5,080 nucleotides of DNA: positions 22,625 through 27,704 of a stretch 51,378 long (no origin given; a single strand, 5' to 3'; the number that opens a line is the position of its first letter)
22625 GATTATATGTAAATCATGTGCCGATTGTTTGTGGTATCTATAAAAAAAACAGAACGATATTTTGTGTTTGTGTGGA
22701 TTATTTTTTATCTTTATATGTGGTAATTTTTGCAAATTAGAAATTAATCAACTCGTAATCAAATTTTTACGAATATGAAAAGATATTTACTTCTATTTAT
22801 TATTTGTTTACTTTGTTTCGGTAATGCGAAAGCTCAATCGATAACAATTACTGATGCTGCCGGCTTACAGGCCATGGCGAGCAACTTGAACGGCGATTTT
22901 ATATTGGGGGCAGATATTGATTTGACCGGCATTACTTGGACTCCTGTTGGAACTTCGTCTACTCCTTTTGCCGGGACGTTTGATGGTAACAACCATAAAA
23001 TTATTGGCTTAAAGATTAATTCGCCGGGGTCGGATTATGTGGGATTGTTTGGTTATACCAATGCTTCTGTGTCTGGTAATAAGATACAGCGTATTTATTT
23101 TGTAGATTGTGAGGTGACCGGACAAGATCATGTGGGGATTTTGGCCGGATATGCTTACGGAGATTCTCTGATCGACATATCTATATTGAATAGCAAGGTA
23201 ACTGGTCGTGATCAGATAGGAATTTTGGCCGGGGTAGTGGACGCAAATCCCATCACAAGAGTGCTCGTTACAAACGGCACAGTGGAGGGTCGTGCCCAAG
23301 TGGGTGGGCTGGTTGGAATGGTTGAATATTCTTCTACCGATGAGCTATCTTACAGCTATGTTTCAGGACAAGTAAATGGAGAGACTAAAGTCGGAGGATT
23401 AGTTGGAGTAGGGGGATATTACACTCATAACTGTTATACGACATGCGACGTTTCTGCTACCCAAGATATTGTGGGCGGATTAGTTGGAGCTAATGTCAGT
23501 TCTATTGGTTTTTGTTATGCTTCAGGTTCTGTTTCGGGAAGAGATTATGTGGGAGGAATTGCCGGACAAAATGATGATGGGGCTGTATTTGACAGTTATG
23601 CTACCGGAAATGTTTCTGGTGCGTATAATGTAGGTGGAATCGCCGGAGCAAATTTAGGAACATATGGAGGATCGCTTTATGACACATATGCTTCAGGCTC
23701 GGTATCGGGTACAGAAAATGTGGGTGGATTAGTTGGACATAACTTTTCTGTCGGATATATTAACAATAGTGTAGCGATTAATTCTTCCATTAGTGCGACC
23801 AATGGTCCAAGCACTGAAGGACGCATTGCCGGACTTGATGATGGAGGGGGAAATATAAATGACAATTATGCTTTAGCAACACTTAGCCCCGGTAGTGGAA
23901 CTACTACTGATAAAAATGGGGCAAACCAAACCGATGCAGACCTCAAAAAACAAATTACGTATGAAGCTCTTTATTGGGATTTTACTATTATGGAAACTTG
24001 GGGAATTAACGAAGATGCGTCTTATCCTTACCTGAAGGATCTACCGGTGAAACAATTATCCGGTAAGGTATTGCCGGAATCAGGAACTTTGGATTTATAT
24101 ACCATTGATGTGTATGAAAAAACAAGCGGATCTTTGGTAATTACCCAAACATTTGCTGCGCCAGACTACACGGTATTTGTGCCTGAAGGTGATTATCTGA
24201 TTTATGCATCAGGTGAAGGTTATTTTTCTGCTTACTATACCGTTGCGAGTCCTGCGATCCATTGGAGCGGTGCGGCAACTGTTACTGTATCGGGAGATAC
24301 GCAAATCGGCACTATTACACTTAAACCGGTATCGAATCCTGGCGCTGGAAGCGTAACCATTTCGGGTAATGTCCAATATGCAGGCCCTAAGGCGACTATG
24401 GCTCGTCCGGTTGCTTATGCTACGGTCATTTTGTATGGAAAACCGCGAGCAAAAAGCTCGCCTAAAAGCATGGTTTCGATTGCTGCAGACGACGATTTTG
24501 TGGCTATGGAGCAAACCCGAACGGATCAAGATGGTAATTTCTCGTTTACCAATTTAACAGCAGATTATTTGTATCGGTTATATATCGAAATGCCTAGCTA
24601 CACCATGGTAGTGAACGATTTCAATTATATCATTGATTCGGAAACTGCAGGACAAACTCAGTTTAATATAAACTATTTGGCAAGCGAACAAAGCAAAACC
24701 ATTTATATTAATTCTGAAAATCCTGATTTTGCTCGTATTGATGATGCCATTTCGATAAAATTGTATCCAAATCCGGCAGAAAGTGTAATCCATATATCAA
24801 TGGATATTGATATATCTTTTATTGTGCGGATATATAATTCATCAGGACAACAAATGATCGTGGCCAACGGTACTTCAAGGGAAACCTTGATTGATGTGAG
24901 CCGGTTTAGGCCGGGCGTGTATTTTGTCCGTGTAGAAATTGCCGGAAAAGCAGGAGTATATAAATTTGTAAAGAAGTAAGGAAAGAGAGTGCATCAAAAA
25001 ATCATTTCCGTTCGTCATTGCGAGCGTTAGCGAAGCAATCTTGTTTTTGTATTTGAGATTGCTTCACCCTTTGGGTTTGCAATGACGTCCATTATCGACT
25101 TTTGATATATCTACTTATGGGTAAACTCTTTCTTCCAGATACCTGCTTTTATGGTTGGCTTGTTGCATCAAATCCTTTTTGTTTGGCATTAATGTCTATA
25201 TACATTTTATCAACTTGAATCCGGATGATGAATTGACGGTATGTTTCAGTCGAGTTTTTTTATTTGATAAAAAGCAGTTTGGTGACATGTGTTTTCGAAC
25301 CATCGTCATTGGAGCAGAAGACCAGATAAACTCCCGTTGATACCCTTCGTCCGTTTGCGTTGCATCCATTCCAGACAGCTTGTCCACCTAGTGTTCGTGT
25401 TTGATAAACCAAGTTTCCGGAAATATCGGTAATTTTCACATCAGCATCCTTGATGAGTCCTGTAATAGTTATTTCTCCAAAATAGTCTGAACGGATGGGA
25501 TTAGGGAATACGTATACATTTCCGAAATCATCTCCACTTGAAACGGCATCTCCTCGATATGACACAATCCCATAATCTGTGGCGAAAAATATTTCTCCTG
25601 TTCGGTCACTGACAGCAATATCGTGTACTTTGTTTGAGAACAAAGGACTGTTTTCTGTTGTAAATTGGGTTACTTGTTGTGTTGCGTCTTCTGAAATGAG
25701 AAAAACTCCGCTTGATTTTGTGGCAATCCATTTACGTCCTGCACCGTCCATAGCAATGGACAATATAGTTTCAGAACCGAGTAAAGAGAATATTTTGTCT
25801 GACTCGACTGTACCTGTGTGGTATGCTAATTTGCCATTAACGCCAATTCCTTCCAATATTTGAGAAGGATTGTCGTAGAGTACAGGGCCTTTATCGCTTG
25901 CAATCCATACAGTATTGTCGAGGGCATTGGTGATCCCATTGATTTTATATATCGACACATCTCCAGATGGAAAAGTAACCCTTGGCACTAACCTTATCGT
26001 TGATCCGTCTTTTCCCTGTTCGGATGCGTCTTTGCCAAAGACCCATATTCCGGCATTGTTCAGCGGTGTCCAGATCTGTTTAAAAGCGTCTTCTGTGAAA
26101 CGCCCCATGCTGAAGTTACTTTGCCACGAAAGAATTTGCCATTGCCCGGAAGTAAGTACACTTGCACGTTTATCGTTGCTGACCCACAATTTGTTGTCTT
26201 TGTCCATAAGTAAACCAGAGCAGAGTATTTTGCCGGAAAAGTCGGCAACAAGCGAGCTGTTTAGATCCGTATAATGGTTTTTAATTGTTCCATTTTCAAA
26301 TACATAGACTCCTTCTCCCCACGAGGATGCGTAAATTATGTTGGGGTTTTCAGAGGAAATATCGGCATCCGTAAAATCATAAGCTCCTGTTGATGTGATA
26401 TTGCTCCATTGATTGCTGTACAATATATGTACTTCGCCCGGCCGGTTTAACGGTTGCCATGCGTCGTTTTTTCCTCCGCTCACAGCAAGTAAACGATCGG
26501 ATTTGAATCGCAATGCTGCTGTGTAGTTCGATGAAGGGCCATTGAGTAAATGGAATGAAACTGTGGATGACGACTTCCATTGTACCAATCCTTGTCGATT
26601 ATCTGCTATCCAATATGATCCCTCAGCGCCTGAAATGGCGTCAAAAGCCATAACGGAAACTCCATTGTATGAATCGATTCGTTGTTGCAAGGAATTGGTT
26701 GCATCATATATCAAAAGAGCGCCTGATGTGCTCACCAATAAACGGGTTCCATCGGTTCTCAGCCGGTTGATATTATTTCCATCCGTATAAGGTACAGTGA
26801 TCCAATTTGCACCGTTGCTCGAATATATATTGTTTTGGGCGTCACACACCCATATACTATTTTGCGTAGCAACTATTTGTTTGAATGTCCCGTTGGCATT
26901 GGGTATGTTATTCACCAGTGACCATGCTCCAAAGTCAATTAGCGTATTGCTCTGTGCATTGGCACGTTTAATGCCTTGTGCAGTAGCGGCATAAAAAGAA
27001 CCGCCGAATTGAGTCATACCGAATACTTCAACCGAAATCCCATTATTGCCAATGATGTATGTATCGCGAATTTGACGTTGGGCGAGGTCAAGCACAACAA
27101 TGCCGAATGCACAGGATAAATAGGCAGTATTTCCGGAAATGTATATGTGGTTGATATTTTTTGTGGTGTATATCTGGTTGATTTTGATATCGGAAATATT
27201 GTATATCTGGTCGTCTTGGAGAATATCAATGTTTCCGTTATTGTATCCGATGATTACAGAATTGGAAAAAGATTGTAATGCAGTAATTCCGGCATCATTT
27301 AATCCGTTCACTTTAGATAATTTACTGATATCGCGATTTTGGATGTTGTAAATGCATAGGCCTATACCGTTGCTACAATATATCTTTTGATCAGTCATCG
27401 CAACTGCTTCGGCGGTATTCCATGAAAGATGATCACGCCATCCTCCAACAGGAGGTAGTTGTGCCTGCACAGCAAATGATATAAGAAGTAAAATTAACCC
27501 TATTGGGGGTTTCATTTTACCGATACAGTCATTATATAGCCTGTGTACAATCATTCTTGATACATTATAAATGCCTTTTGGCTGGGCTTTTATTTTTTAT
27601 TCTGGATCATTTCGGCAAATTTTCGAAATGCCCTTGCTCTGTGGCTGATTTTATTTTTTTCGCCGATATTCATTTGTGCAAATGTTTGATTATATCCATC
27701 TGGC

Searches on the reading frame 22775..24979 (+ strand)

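Call 66: search_protein_families(library=pfam, proteins=[window:22775-24979:+], max_evalue=0.00001)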
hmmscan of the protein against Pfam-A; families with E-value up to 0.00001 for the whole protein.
window:22775-24979:+ (734 aa): 2 families
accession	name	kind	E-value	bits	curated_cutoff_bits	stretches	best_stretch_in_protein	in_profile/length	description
PF18962.6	Por_Secre_tail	-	8.4e-11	42.4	27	1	663-730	1-72/75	Secretion system C-terminal sorting domain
PF07581.17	Glug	-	3.6e-09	36.9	20.5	0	258-281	4-28/28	The GLUG motif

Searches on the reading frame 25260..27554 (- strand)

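Call 66: search_protein_families(library=pfam, proteins=[window:25260-27554:-], max_evalue=0.00001)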
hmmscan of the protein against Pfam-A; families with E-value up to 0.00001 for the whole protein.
window:25260-27554:- (764 aa): 1 family
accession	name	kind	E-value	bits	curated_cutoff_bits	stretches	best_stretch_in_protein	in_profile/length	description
PF21544.3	PorZ_N_b_propeller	-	4.6e-31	108.6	27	1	63-212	6-154/154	TSS9, PorZ, N-terminal beta-propeller domain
